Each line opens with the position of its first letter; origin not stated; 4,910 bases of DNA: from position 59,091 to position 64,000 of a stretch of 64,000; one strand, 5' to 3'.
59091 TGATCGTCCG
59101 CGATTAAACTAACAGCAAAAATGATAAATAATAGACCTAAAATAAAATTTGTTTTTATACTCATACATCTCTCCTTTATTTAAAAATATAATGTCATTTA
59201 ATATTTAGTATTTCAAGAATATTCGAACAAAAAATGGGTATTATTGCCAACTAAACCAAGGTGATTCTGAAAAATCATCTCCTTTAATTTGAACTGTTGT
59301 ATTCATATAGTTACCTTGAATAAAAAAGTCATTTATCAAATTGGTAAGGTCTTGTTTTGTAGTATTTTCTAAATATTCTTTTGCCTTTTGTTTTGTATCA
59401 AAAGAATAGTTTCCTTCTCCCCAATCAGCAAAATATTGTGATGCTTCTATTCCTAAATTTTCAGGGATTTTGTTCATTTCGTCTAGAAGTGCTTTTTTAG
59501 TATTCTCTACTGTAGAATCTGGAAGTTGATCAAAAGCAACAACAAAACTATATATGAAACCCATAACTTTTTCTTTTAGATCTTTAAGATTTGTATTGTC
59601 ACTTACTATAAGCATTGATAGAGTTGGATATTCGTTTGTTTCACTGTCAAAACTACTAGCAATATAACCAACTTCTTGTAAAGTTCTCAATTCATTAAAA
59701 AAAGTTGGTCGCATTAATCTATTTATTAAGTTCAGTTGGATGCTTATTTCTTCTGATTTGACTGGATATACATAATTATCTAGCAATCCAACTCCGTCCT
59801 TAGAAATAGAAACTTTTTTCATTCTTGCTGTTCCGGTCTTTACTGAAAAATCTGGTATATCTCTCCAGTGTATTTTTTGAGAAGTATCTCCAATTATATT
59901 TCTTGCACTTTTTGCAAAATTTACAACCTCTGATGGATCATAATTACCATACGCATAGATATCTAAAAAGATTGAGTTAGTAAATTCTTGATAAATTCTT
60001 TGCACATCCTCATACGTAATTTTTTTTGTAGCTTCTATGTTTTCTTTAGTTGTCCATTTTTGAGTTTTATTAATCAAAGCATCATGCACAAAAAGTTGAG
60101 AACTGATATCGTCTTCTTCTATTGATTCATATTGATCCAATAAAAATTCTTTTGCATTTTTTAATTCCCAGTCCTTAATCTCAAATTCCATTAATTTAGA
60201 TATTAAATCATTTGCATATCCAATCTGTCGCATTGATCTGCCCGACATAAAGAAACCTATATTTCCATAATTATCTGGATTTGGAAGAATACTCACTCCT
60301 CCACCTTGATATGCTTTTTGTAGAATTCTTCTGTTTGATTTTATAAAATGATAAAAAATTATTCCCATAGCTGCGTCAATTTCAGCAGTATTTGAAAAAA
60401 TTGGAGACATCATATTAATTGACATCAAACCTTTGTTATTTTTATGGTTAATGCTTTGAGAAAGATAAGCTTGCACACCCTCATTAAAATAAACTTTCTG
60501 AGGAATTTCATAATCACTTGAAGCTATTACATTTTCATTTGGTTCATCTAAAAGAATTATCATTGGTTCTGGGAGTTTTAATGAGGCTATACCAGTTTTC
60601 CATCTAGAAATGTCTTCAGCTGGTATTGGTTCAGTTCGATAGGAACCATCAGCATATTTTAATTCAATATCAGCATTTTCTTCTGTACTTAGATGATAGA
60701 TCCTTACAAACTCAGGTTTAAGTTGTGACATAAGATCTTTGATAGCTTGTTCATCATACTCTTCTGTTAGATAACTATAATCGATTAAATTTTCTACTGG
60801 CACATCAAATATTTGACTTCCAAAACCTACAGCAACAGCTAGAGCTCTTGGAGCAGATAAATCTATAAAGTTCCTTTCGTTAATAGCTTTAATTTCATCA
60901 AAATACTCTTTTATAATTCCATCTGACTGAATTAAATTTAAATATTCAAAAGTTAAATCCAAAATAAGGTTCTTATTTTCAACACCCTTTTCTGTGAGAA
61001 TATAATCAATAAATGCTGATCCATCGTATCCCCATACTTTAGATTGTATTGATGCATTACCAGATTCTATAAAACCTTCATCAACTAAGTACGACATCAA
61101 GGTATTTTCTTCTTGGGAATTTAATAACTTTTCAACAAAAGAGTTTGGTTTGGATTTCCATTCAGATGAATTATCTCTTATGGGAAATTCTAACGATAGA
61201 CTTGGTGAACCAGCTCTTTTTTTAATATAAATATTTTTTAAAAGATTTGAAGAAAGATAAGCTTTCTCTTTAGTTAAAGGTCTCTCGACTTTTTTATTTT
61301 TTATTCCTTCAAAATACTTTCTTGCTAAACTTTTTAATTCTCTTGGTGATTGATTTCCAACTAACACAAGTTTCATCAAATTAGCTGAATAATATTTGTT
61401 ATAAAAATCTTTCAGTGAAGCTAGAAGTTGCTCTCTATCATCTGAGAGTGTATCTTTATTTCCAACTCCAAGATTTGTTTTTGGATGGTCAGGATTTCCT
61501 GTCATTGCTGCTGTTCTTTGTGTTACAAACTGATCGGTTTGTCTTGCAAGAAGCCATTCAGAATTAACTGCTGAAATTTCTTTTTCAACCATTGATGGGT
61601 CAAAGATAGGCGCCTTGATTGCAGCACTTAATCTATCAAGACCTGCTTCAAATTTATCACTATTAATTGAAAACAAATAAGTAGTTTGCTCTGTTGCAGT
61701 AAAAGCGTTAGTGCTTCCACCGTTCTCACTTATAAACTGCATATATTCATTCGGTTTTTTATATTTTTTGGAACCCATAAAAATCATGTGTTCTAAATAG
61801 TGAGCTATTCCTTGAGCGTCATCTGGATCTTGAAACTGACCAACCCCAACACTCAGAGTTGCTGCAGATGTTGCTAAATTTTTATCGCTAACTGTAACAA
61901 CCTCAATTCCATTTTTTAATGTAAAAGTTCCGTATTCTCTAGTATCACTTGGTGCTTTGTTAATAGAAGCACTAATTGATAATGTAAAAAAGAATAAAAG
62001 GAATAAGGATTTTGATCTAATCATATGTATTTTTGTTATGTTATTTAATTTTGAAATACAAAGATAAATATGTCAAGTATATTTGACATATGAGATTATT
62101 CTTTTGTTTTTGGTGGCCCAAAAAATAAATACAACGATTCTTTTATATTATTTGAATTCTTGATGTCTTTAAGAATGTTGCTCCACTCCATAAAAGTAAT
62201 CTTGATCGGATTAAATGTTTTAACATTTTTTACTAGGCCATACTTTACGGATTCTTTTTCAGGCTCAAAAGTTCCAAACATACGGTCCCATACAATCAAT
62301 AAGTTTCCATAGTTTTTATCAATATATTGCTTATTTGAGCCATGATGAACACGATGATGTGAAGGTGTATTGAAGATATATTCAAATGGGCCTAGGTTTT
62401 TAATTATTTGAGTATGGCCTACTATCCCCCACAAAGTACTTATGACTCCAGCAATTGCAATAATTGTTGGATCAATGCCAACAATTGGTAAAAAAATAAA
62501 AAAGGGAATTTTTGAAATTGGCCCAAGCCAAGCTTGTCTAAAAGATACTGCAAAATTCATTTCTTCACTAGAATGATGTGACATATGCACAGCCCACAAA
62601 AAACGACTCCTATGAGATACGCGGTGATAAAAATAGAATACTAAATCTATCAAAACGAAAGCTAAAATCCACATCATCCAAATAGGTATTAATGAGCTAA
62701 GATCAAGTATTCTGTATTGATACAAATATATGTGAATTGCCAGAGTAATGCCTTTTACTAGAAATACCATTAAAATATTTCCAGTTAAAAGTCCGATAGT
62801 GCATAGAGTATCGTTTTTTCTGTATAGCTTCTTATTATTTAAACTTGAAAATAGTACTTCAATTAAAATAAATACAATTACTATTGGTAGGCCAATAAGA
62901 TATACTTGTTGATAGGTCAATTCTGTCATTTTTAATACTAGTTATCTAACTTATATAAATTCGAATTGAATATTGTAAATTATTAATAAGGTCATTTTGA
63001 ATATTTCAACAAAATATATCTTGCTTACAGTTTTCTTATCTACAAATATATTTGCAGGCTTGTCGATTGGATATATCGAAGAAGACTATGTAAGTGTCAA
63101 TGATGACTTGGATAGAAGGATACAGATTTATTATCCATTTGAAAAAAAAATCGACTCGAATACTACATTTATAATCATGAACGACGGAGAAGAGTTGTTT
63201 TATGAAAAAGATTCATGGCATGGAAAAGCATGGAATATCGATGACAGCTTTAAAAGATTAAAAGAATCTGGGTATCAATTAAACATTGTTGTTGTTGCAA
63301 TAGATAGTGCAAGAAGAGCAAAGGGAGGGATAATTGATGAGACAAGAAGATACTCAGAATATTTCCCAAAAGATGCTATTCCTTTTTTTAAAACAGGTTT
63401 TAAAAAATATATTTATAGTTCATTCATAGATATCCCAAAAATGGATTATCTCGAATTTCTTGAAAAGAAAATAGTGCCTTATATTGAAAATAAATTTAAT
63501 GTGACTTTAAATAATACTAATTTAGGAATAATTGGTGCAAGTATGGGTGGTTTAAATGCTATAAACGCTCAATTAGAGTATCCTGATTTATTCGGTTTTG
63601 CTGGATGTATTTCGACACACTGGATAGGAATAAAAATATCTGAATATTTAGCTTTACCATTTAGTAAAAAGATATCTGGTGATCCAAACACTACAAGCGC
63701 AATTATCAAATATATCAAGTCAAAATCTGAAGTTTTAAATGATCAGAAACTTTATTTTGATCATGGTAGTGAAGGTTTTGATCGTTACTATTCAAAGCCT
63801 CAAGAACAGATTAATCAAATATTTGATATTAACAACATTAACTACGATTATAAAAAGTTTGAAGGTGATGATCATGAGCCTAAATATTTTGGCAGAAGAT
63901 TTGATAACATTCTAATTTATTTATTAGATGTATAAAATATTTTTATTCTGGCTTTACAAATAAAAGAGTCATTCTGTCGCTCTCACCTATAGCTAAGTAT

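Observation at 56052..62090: Candidate mini-regulon: one operator shared by a membrane-protein/XRE operon and a secreted M16 peptidase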

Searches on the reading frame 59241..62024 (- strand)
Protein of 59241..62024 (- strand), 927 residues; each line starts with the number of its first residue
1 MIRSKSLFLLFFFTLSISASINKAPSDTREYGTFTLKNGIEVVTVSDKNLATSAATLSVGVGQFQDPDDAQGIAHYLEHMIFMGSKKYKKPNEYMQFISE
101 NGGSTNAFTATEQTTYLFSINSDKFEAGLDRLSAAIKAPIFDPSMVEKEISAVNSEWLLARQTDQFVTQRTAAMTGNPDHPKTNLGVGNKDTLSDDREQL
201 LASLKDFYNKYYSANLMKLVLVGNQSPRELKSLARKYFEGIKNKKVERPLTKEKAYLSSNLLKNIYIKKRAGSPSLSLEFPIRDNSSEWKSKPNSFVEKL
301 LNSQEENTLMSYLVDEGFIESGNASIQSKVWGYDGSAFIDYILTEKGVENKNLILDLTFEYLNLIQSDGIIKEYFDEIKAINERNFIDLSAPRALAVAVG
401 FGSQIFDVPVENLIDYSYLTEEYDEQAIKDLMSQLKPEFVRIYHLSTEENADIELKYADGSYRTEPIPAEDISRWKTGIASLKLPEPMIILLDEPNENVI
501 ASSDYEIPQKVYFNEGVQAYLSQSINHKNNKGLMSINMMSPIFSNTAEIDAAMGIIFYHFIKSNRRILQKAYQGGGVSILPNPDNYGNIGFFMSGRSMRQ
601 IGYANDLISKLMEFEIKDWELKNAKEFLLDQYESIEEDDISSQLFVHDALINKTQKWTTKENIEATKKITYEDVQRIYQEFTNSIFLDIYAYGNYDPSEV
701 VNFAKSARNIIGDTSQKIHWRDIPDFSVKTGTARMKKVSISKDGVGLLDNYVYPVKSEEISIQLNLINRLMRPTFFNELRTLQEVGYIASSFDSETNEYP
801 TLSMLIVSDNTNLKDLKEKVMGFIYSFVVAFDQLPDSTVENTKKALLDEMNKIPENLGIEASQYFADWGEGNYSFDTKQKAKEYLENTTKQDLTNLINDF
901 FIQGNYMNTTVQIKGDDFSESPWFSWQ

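Call 5: search_protein_families(library=pfam, proteins=[window:59241-62024:-], max_evalue=0.01)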
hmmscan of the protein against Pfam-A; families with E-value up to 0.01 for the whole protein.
window:59241-62024:- (927 aa): 4 families
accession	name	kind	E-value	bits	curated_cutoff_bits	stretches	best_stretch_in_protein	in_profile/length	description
PF00675.25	Peptidase_M16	-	3.6e-32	111.8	22.3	1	42-164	2-134/149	Insulinase (Peptidase family M16)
PF05193.26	Peptidase_M16_C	-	2e-29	103.2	23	2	202-381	5-180/181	Peptidase M16 inactive domain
PF16187.10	Peptidase_M16_M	-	1e-20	74.4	29.7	1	398-665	13-284/284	Middle or third domain of peptidase_M16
PF22456.1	PqqF-like_C_4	-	2.8e-16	59.9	27.5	1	766-864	1-99/100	PQQ synthase PqqF-like, C-terminal lobe domain 4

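Call 7: search_protein_families(library=ncbifam, proteins=[window:59241-62024:-], max_evalue=0.01)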
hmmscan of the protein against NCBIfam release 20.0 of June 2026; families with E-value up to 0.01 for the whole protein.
window:59241-62024:- (927 aa): 4 families
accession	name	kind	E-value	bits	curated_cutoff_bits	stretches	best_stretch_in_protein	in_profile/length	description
NF011681.0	PRK15101.1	equivalog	5.6e-146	488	765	1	17-917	30-929/961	pitrilysin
TIGR02110.1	PQQ_syn_pqqF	equivalog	2.7e-47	162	320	1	34-384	3-345/697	pyrroloquinoline quinone biosynthesis protein PqqF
NF047421.1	YfmH_fam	equivalog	9.5e-22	77.8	250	2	35-237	14-217/425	EF-P 5-aminopentanol modification-associated protein YfmH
NF047422.1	YfmF_fam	equivalog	1.2e-06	27.7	285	1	622-708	125-213/412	EF-P 5-aminopentanol modification-associated protein YfmF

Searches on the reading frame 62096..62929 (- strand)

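Call 5: search_protein_families(library=pfam, proteins=[window:62096-62929:-], max_evalue=0.01)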
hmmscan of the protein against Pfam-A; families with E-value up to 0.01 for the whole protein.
window:62096-62929:- (277 aa): 1 family
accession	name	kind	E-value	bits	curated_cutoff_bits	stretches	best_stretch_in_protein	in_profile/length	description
PF04116.19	FA_hydroxylase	-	3.7e-31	108.7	31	1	87-220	1-132/132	Fatty acid hydroxylase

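Call 7: search_protein_families(library=ncbifam, proteins=[window:62096-62929:-], max_evalue=0.01)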
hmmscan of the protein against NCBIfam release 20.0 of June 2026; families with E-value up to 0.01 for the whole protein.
window:62096-62929:- (277 aa): 1 family
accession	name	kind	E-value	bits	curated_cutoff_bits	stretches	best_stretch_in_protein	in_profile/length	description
NF052566.1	OrLpdHdlsOlsERhiz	equivalog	6.4e-21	74.9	475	1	79-228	111-262/293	ornithine lipid hydroxylase OlsE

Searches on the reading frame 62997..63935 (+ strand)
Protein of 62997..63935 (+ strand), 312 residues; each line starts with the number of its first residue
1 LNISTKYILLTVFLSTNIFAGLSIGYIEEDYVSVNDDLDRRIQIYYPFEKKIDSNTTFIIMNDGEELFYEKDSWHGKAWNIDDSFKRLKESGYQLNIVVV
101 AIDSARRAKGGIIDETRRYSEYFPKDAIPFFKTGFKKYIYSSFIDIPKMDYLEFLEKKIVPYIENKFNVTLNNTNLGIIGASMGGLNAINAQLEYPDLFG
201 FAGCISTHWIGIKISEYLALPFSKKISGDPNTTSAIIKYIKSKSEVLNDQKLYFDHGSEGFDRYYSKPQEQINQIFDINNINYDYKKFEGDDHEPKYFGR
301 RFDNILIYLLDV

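Call 5: search_protein_families(library=pfam, proteins=[window:62997-63935:+], max_evalue=0.01)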
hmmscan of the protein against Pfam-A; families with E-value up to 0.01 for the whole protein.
window:62997-63935:+ (312 aa): 2 families
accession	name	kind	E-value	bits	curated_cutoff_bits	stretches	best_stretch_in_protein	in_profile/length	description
PF00756.26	Esterase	-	5.7e-14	52.9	22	1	150-308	93-250/251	Putative esterase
PF00326.27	Peptidase_S9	-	0.0048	16.9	22.6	1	170-293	60-187/213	Prolyl oligopeptidase family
